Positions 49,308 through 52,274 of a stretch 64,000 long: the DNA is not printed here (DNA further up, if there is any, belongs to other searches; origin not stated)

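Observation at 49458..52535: About 3-kb AT-rich two-gene insertion (888-aa helical protein + 130-aa acidic partner) splitting the nusA-infB / rpsO-pnp locus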

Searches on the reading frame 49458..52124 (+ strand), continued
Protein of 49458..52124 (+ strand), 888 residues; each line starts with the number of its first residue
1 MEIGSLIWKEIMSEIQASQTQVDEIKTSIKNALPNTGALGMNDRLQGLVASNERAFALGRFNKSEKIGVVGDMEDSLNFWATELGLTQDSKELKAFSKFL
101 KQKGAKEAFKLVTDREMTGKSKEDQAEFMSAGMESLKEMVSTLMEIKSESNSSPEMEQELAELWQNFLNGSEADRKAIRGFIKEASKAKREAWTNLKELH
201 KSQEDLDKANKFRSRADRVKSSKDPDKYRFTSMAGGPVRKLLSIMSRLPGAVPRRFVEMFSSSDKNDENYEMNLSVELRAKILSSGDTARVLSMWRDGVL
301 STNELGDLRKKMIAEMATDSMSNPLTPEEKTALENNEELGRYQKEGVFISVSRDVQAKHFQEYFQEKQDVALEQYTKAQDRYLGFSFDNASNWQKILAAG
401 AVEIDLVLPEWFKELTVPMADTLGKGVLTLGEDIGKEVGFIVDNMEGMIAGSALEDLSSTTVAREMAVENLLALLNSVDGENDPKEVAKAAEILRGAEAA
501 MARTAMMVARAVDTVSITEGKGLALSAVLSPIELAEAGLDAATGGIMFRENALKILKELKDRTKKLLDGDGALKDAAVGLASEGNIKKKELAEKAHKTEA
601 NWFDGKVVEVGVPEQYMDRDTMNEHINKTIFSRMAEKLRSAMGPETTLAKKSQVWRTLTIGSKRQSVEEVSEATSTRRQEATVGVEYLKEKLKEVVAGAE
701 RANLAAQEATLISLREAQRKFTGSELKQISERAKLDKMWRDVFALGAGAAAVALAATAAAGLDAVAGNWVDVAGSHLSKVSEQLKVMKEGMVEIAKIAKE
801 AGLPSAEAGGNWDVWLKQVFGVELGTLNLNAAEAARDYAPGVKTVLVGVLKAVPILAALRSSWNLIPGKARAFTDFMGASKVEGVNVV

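Call 32: search_protein_families(library=pfam, alignment_id=A1, max_evalue=0.1)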
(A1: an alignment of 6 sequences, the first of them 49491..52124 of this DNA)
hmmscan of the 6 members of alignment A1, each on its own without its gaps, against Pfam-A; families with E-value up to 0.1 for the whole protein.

A. member 1, window:49491-52124:+ (877 aa): 1 family
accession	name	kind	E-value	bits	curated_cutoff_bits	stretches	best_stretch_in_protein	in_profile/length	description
PF05778.17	Apo-CIII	-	0.0082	16.2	34.1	0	92-133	20-57/69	Apolipoprotein CIII (Apo-CIII)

B. families by the number of members that match (of 6 scanned): 5 families
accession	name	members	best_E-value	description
PF05778.17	Apo-CIII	1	0.0082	Apolipoprotein CIII (Apo-CIII)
PF00957.27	Synaptobrevin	1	0.015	Synaptobrevin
PF20812.2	PM2_P3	1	0.024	Bacteriophage PM2, Viral membrane protein P3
PF00515.34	TPR_1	1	0.033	Tetratricopeptide repeat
PF14980.11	TIP39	1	0.092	TIP39 peptide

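Call 33: search_protein_representatives(alignment_id=A1)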
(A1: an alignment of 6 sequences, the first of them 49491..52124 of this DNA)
Query: 6 sequences, 877 profile positions. Proteins with E-value up to 0.001 (for the whole library): 12; up to 1e-10: 11; up to 1e-30: 9. The best 12 are listed.
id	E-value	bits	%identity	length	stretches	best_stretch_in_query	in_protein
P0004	0.0e+00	1605.9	-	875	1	1-877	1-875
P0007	2.1e-225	767.2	-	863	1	1-871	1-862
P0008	2.2e-129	449.5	-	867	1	38-865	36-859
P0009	1.2e-117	410.7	-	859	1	10-852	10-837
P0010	3.5e-104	366.1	-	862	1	10-851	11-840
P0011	1.3e-96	341.0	-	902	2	344-859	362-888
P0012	1.8e-90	320.7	-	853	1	58-866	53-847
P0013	5.7e-51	190.1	-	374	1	497-841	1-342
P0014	2.1e-50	188.2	-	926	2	397-827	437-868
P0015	1.4e-24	102.8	-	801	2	68-504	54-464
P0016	9.2e-23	96.7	-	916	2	38-617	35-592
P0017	7.9e-08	47.3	-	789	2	426-792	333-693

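Call 35: find_homologous_proteins(query=A2, max_evalue=0.001)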
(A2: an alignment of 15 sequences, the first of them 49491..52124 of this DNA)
Query A2 (15 sequences) (877 aa, profile of the alignment): 6 proteins with E <= 0.001 among 8000 candidates.
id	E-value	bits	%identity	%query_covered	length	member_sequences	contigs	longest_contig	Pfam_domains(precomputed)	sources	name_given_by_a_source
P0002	0.0e+0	1174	73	99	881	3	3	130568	-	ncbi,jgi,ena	jgi:hypothetical protein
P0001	0.0e+0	1167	100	100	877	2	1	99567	-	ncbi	-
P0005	0.0e+0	1152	53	100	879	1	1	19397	-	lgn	-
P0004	0.0e+0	1130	55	100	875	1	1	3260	-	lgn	-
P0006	0.0e+0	1107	55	94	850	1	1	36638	-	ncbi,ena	-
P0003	0.0e+0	1038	63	92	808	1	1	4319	-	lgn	-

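Call 36: find_encoding_contigs(protein=P0007, flank=8000, max_places=2)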
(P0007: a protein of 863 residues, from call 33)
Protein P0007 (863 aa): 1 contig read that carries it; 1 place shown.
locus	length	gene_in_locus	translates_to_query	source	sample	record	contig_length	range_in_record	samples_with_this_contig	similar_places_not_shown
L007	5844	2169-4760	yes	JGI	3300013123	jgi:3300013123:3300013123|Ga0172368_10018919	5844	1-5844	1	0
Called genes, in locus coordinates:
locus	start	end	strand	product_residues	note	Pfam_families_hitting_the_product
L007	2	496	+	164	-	?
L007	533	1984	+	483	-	PF00009:GTP_EFTU, PF00071:Ras (weak), PF01926:MMR_HSR1, PF22042:EF-G_D2, PF11987:IF-2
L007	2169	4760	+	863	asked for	-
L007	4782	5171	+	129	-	-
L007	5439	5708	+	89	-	PF00312:Ribosomal_S15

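Call 37: find_encoding_contigs(protein=P0009, flank=8000, max_places=2)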
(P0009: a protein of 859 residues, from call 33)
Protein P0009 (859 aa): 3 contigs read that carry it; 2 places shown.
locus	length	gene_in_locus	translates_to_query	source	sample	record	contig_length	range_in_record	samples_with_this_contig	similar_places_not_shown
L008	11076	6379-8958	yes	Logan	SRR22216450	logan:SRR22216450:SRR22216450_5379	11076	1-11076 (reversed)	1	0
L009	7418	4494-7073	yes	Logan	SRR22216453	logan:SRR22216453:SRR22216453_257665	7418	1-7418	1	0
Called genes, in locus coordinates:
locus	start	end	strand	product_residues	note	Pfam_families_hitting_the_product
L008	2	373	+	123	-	?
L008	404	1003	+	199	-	-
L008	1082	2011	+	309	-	PF00687:Ribosomal_L1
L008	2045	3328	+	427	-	-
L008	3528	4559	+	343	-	PF00069:Pkinase, PF07714:PK_Tyr_Ser-Thr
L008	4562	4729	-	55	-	-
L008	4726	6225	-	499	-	-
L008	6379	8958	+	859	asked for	-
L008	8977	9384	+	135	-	-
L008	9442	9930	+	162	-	-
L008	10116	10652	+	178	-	PF00466:Ribosomal_L10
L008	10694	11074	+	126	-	PF16320:Ribosomal_L12_N, PF00542:Ribosomal_L12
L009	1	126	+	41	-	?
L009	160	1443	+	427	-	-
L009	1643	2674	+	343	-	PF00069:Pkinase, PF07714:PK_Tyr_Ser-Thr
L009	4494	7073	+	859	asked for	-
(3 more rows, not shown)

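Call 38: find_encoding_contigs(protein=P0008, flank=8000, max_places=2)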
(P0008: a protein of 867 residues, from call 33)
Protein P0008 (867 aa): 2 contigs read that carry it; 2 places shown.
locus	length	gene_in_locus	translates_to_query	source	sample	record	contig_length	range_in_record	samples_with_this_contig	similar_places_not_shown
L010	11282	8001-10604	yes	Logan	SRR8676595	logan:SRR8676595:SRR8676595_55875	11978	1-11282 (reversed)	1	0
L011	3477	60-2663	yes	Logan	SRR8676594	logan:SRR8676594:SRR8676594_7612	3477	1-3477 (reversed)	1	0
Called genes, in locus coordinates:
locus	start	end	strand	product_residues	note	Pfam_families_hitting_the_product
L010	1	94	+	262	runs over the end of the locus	?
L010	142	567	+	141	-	-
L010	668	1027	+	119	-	PF09685:MamF_MmsF (weak)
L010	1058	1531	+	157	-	PF01195:Pept_tRNA_hydro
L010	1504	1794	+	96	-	-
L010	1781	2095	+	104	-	PF01035:DNA_binding_1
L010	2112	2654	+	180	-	PF04307:YdjM (weak)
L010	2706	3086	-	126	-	-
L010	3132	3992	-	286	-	PF00486:Trans_reg_C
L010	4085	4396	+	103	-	-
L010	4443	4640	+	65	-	-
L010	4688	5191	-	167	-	PF00300:His_Phos_1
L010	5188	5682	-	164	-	-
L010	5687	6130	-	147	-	-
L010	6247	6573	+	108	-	PF00085:Thioredoxin, PF08534:Redoxin (weak), PF13098:Thioredoxin_2, PF13905:Thioredoxin_8 (faint)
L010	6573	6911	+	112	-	-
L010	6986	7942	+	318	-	PF01266:DAO (faint), PF07992:Pyr_redox_2, PF13434:Lys_Orn_oxgnase (faint), PF13738:Pyr_redox_3, PF00070:Pyr_redox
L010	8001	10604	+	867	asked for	-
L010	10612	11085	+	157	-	-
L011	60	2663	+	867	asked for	-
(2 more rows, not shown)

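Call 39: find_encoding_contigs(protein=P0011, flank=8000, max_places=2)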
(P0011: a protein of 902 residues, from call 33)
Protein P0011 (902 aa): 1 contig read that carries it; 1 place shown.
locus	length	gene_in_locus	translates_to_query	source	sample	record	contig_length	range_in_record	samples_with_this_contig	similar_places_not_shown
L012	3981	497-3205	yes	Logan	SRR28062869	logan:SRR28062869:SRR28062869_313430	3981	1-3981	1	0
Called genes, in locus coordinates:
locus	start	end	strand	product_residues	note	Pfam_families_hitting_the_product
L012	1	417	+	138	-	?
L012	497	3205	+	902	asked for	-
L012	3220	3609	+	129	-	-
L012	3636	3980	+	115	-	?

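Call 40: find_encoding_contigs(protein=P0014, flank=8000, max_places=2)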
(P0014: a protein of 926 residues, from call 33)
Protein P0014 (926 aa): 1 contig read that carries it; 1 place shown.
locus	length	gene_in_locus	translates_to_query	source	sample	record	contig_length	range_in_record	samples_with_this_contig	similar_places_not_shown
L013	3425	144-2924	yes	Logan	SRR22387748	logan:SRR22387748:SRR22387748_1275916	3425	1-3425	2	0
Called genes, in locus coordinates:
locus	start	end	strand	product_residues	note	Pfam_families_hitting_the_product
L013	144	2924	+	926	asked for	-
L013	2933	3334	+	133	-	-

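Call 48: find_related_loci(query=A4, collection=viral_contigs, flank=8000)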
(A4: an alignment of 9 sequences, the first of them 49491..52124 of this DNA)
Query A4 (877 aa) in viral_contigs; peptide patterns used: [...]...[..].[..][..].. (x = any residue, [..] = any of these).
9 stretches matched a pattern, but none encodes a relative of the query by tblastn (E <= 1e-3).

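Call 50: find_related_loci(query=A5, collection=metagenome_contigs, flank=8000)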
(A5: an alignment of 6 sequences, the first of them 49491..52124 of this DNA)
Query A5 (877 aa) in metagenome_contigs; peptide patterns used: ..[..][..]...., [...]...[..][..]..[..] (x = any residue, [..] = any of these).
600 stretches matched a pattern (row limit reached: there are more); 1 encode a relative of the query (tblastn E <= 1e-3); 1 distinct loci.
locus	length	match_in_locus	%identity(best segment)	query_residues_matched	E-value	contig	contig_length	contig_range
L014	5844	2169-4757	41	1-872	0e+0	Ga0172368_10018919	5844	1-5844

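Call 51: find_encoding_contigs(protein=P0010, flank=8000, max_places=2)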
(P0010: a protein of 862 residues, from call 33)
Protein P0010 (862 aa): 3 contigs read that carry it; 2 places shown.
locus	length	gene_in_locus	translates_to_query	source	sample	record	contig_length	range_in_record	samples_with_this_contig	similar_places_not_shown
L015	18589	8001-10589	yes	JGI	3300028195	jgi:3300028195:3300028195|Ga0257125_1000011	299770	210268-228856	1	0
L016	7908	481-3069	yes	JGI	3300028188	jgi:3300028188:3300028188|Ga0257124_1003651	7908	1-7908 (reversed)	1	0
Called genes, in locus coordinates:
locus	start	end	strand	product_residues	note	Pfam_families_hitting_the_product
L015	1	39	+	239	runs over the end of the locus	PF00970:FAD_binding_6, PF08030:NAD_binding_6, PF00175:NAD_binding_1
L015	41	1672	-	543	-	-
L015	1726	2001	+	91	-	PF13370:Fer4_13, PF13459:Fer4_15 (weak)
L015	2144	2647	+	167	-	-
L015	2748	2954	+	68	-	-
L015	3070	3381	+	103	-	PF01883:FeS_assembly_P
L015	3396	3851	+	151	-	PF02502:LacAB_rpiB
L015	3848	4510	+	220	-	PF00834:Ribul_P_3_epim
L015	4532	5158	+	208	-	PF18306:LDcluster4, PF03641:Lysine_decarbox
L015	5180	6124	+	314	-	PF00294:PfkB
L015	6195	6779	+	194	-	PF19077:Big_13 (weak)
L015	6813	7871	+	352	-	PF07728:AAA_5 (weak), PF00004:AAA, PF22667:Lon_lid (weak)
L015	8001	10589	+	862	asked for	-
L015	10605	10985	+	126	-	-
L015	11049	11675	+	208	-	PF03167:UDG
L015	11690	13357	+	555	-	PF00753:Lactamase_B, PF12706:Lactamase_B_2 (weak), PF22505:RNase_J_b_CASP, PF07521:RMMBL (weak), PF17770:RNase_J_C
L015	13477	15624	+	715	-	PF17854:FtsK_alpha, PF01580:FtsK_SpoIIIE, PF09397:FtsK_gamma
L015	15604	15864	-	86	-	PF01541:GIY-YIG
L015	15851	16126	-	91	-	-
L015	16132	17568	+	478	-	-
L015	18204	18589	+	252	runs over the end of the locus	-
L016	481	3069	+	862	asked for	-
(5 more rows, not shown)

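Call 52: find_encoding_contigs(protein=P0016, flank=8000, max_places=2)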
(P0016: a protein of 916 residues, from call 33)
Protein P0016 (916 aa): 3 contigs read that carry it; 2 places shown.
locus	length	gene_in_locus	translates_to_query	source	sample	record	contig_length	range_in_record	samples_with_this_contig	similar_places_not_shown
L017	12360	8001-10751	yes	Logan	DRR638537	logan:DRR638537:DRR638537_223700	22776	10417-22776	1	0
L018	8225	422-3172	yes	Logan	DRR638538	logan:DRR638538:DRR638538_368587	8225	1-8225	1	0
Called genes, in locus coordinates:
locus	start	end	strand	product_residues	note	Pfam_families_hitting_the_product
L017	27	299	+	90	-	-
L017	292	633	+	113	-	-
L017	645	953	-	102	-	-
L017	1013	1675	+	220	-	PF01966:HD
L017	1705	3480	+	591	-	PF01411:tRNA-synt_2c, PF07973:tRNA_SAD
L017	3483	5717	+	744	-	-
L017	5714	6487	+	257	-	PF04203:Sortase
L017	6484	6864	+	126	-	PF03652:RuvX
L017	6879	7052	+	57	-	-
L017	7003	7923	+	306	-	PF02618:YceG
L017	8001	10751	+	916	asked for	-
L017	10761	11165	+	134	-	-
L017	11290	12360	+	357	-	?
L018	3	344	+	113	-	?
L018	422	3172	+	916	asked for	-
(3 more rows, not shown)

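Call 53: find_encoding_contigs(protein=P0017, flank=8000, max_places=2)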
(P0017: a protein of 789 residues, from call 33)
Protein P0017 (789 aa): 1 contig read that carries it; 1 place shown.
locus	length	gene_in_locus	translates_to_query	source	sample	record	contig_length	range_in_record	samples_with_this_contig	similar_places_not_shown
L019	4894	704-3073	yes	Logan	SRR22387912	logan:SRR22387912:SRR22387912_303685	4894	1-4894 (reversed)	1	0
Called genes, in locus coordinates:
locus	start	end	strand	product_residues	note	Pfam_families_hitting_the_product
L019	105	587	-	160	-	-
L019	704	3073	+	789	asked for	-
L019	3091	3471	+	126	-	-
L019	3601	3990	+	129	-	PF05168:HEPN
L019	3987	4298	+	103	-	PF01909:NTP_transf_2, PF18765:Polbeta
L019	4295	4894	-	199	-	?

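Call 54: search_solved_structures(query=A2, max_evalue=10)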
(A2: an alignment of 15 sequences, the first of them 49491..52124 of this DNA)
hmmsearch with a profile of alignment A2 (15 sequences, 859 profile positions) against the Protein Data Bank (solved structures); distinct sequences matched with E-value up to 10: 2.
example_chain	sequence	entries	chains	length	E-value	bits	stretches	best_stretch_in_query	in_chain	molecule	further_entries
6z35_A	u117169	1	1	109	0.055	14.7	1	92-175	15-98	Maquette 2-1ip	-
5tgw_A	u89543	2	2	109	0.068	14.4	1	92-175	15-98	PS1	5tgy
